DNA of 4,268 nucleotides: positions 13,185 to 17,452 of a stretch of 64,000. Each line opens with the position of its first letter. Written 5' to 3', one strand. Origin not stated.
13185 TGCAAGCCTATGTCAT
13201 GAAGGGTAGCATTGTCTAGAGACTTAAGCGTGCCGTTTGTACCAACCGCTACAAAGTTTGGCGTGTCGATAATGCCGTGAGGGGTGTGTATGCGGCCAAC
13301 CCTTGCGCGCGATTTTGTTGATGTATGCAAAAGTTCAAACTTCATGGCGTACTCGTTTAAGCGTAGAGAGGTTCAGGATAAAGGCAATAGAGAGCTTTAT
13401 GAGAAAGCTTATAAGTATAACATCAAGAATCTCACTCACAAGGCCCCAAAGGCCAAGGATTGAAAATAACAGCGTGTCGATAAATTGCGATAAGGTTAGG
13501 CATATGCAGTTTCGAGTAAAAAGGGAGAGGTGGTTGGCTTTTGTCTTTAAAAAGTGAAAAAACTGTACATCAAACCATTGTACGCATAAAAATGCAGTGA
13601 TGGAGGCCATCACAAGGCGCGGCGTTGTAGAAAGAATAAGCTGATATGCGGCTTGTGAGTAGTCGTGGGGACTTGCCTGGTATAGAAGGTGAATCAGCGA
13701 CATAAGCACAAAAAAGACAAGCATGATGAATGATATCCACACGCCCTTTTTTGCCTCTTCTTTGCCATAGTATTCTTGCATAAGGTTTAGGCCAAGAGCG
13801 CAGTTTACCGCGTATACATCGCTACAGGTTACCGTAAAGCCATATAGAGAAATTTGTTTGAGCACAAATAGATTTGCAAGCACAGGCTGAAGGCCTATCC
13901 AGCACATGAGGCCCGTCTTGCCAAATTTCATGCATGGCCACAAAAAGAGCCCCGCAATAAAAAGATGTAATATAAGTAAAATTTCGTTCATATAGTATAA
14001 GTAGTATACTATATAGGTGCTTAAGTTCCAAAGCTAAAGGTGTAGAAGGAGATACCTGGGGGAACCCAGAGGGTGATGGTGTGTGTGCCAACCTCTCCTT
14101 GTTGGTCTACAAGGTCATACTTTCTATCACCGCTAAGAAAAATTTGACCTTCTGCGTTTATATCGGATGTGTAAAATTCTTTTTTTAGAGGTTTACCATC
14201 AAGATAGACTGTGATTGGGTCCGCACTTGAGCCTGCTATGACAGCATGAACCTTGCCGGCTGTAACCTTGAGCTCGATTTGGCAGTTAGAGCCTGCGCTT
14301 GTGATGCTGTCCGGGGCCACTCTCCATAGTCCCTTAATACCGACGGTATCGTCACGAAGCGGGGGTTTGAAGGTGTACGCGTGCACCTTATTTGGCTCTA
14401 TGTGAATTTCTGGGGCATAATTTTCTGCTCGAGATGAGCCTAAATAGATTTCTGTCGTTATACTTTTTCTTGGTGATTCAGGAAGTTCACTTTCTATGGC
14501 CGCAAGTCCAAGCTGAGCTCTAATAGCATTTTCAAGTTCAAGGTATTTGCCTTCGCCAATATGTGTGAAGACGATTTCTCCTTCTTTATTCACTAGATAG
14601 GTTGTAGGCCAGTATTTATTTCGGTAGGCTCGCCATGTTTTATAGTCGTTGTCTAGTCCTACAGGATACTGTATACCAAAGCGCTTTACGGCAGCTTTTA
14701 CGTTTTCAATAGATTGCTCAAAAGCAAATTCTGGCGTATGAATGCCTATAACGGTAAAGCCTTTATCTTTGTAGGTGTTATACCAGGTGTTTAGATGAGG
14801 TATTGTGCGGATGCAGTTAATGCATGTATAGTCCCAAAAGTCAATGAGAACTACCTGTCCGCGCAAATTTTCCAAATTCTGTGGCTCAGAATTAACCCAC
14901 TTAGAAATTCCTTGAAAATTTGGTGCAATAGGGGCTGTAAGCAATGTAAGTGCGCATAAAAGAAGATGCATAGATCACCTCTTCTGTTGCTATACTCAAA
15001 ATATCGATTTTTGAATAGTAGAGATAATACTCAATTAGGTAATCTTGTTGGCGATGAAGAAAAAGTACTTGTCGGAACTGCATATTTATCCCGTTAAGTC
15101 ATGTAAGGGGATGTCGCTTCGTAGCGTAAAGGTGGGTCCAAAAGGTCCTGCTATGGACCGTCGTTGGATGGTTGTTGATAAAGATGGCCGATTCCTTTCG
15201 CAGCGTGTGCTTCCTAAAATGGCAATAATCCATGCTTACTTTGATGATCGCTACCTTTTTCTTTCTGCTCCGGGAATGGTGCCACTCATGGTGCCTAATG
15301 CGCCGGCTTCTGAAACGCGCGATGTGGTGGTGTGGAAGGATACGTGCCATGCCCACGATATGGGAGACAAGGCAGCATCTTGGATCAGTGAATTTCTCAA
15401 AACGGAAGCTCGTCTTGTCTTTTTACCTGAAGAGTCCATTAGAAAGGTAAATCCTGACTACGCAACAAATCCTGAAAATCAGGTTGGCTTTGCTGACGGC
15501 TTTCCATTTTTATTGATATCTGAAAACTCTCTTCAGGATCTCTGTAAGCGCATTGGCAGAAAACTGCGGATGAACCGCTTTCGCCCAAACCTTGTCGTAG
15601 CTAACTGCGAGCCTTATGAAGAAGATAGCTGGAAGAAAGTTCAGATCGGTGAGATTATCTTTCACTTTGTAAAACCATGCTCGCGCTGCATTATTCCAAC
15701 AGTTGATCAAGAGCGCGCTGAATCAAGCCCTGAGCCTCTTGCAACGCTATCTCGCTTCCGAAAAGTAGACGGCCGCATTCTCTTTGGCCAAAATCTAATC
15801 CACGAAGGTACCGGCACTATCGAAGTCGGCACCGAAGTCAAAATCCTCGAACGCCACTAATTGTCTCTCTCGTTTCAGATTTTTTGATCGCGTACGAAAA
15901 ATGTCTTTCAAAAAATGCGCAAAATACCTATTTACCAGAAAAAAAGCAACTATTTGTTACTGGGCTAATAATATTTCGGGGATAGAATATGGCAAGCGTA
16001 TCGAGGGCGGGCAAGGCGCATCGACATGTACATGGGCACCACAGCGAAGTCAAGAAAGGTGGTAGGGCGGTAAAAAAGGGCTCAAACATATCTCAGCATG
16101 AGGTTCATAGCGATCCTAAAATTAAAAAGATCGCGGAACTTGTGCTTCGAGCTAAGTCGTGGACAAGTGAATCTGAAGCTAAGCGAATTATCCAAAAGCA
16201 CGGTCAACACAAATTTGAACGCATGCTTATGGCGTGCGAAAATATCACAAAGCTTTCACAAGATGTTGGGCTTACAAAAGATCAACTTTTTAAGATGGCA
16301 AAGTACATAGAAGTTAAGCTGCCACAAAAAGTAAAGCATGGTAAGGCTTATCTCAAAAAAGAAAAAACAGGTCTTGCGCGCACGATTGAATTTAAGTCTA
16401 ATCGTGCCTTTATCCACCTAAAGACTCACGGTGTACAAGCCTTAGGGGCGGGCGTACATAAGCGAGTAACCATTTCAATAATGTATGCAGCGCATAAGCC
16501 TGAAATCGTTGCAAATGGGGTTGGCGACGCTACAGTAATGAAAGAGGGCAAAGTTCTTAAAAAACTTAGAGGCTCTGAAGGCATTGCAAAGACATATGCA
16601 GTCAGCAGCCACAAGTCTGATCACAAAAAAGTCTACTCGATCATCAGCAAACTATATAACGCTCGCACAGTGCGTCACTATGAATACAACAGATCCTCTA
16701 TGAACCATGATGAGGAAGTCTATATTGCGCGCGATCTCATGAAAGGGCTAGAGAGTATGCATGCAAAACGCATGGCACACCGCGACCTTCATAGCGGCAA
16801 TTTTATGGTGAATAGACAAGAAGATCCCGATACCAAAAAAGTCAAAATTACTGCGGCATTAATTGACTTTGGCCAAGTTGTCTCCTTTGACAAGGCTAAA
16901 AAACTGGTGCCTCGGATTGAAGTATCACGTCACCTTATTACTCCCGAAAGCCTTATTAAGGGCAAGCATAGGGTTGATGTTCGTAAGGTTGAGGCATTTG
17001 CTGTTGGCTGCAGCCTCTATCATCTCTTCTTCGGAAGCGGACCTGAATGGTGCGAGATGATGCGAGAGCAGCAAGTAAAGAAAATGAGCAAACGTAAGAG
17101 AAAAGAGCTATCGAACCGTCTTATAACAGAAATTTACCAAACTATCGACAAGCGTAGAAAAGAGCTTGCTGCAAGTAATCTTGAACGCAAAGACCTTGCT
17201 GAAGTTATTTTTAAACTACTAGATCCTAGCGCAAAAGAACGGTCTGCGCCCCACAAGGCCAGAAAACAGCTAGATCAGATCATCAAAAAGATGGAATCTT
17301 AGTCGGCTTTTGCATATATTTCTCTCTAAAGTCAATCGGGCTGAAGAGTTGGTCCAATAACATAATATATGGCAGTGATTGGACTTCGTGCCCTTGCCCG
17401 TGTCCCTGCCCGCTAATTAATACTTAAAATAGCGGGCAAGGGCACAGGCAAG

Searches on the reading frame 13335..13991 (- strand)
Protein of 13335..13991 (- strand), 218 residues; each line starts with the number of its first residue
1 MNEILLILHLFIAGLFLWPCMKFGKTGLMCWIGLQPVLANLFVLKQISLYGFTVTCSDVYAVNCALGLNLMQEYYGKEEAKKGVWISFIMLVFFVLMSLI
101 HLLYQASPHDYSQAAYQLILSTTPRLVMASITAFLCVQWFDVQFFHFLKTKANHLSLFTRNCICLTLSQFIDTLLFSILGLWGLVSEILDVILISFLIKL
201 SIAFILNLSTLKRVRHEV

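Call 76: search_protein_families(library=pfam, proteins=[window:13335-13991:-], max_evalue=0.001)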
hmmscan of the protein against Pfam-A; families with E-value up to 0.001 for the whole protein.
window:13335-13991:- (218 aa): 1 family
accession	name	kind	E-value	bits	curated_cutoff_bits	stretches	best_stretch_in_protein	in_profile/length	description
PF02592.20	Vut_1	-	4.1e-30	105.6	27.2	1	68-206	14-145/152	Putative vitamin uptake transporter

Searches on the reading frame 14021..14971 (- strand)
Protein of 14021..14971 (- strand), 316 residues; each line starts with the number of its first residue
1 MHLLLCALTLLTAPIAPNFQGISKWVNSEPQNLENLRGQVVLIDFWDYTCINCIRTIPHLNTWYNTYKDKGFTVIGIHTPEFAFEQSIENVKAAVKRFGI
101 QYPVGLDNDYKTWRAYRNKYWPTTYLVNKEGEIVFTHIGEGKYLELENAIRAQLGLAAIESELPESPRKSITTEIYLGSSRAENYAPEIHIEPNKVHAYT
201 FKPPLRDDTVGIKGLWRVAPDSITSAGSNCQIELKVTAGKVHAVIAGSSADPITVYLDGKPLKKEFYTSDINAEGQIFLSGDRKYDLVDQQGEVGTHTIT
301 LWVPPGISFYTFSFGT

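Call 47: search_protein_families(library=pfam, proteins=[window:14021-14971:-], max_evalue=0.00001)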
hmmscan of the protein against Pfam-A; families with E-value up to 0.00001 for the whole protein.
window:14021-14971:- (316 aa): 4 families
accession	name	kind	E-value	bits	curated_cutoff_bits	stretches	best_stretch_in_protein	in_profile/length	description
PF17991.7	Thioredoxin_10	-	3.5e-31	109.1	27.1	1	172-315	1-142/142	Thioredoxin like C-terminal domain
PF00578.27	AhpC-TSA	-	5e-14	52.8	26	1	16-134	5-122/124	AhpC/TSA family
PF08534.16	Redoxin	-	4.1e-13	49.8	26.6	1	16-142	6-137/148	Redoxin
PF13905.12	Thioredoxin_8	-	9.4e-11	42.4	27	1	38-133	1-94/94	Thioredoxin-like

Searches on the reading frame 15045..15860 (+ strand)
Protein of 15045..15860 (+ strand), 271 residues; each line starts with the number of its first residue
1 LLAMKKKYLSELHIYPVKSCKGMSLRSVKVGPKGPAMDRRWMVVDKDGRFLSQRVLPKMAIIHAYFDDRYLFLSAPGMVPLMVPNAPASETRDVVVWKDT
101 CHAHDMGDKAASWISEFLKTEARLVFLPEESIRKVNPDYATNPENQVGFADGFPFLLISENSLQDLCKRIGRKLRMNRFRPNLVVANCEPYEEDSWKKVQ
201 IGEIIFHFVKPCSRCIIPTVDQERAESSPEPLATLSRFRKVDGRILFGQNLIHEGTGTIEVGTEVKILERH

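Call 47: search_protein_families(library=pfam, proteins=[window:15045-15860:+], max_evalue=0.00001)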
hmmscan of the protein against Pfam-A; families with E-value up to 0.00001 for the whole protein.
window:15045-15860:+ (271 aa): 2 families
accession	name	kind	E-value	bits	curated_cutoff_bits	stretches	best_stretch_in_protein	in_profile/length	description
PF03476.21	MOSC_N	-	1.8e-31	108.9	25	1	8-120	3-118/119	MOSC N-terminal beta barrel domain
PF03473.23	MOSC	-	3.7e-24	85.5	22.7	1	146-266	3-120/120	MOSC domain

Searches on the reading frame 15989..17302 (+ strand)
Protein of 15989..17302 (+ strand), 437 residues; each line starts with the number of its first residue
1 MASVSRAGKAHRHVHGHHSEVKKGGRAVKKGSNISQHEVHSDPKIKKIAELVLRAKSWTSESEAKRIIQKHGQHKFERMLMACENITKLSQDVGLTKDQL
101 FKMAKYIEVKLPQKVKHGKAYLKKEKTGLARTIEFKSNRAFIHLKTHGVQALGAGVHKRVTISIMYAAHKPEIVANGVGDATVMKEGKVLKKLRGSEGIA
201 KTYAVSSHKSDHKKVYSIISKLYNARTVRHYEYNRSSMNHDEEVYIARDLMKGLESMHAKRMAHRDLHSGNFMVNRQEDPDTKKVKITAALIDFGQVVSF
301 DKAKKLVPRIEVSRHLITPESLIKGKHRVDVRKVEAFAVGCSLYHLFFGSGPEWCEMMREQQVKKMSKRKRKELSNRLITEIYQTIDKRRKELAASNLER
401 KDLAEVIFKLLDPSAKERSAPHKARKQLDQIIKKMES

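Call 47: search_protein_families(library=pfam, proteins=[window:15989-17302:+], max_evalue=0.00001)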
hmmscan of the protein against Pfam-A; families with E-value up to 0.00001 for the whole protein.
window:15989-17302:+ (437 aa): 2 families
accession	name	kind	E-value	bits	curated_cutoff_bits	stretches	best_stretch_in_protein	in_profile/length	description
PF00069.31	Pkinase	-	2e-20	73.7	31.7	1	181-425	43-258/263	Protein kinase domain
PF07714.23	PK_Tyr_Ser-Thr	-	3.6e-11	43.3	23.1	1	181-389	46-240/258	Protein tyrosine and serine/threonine kinase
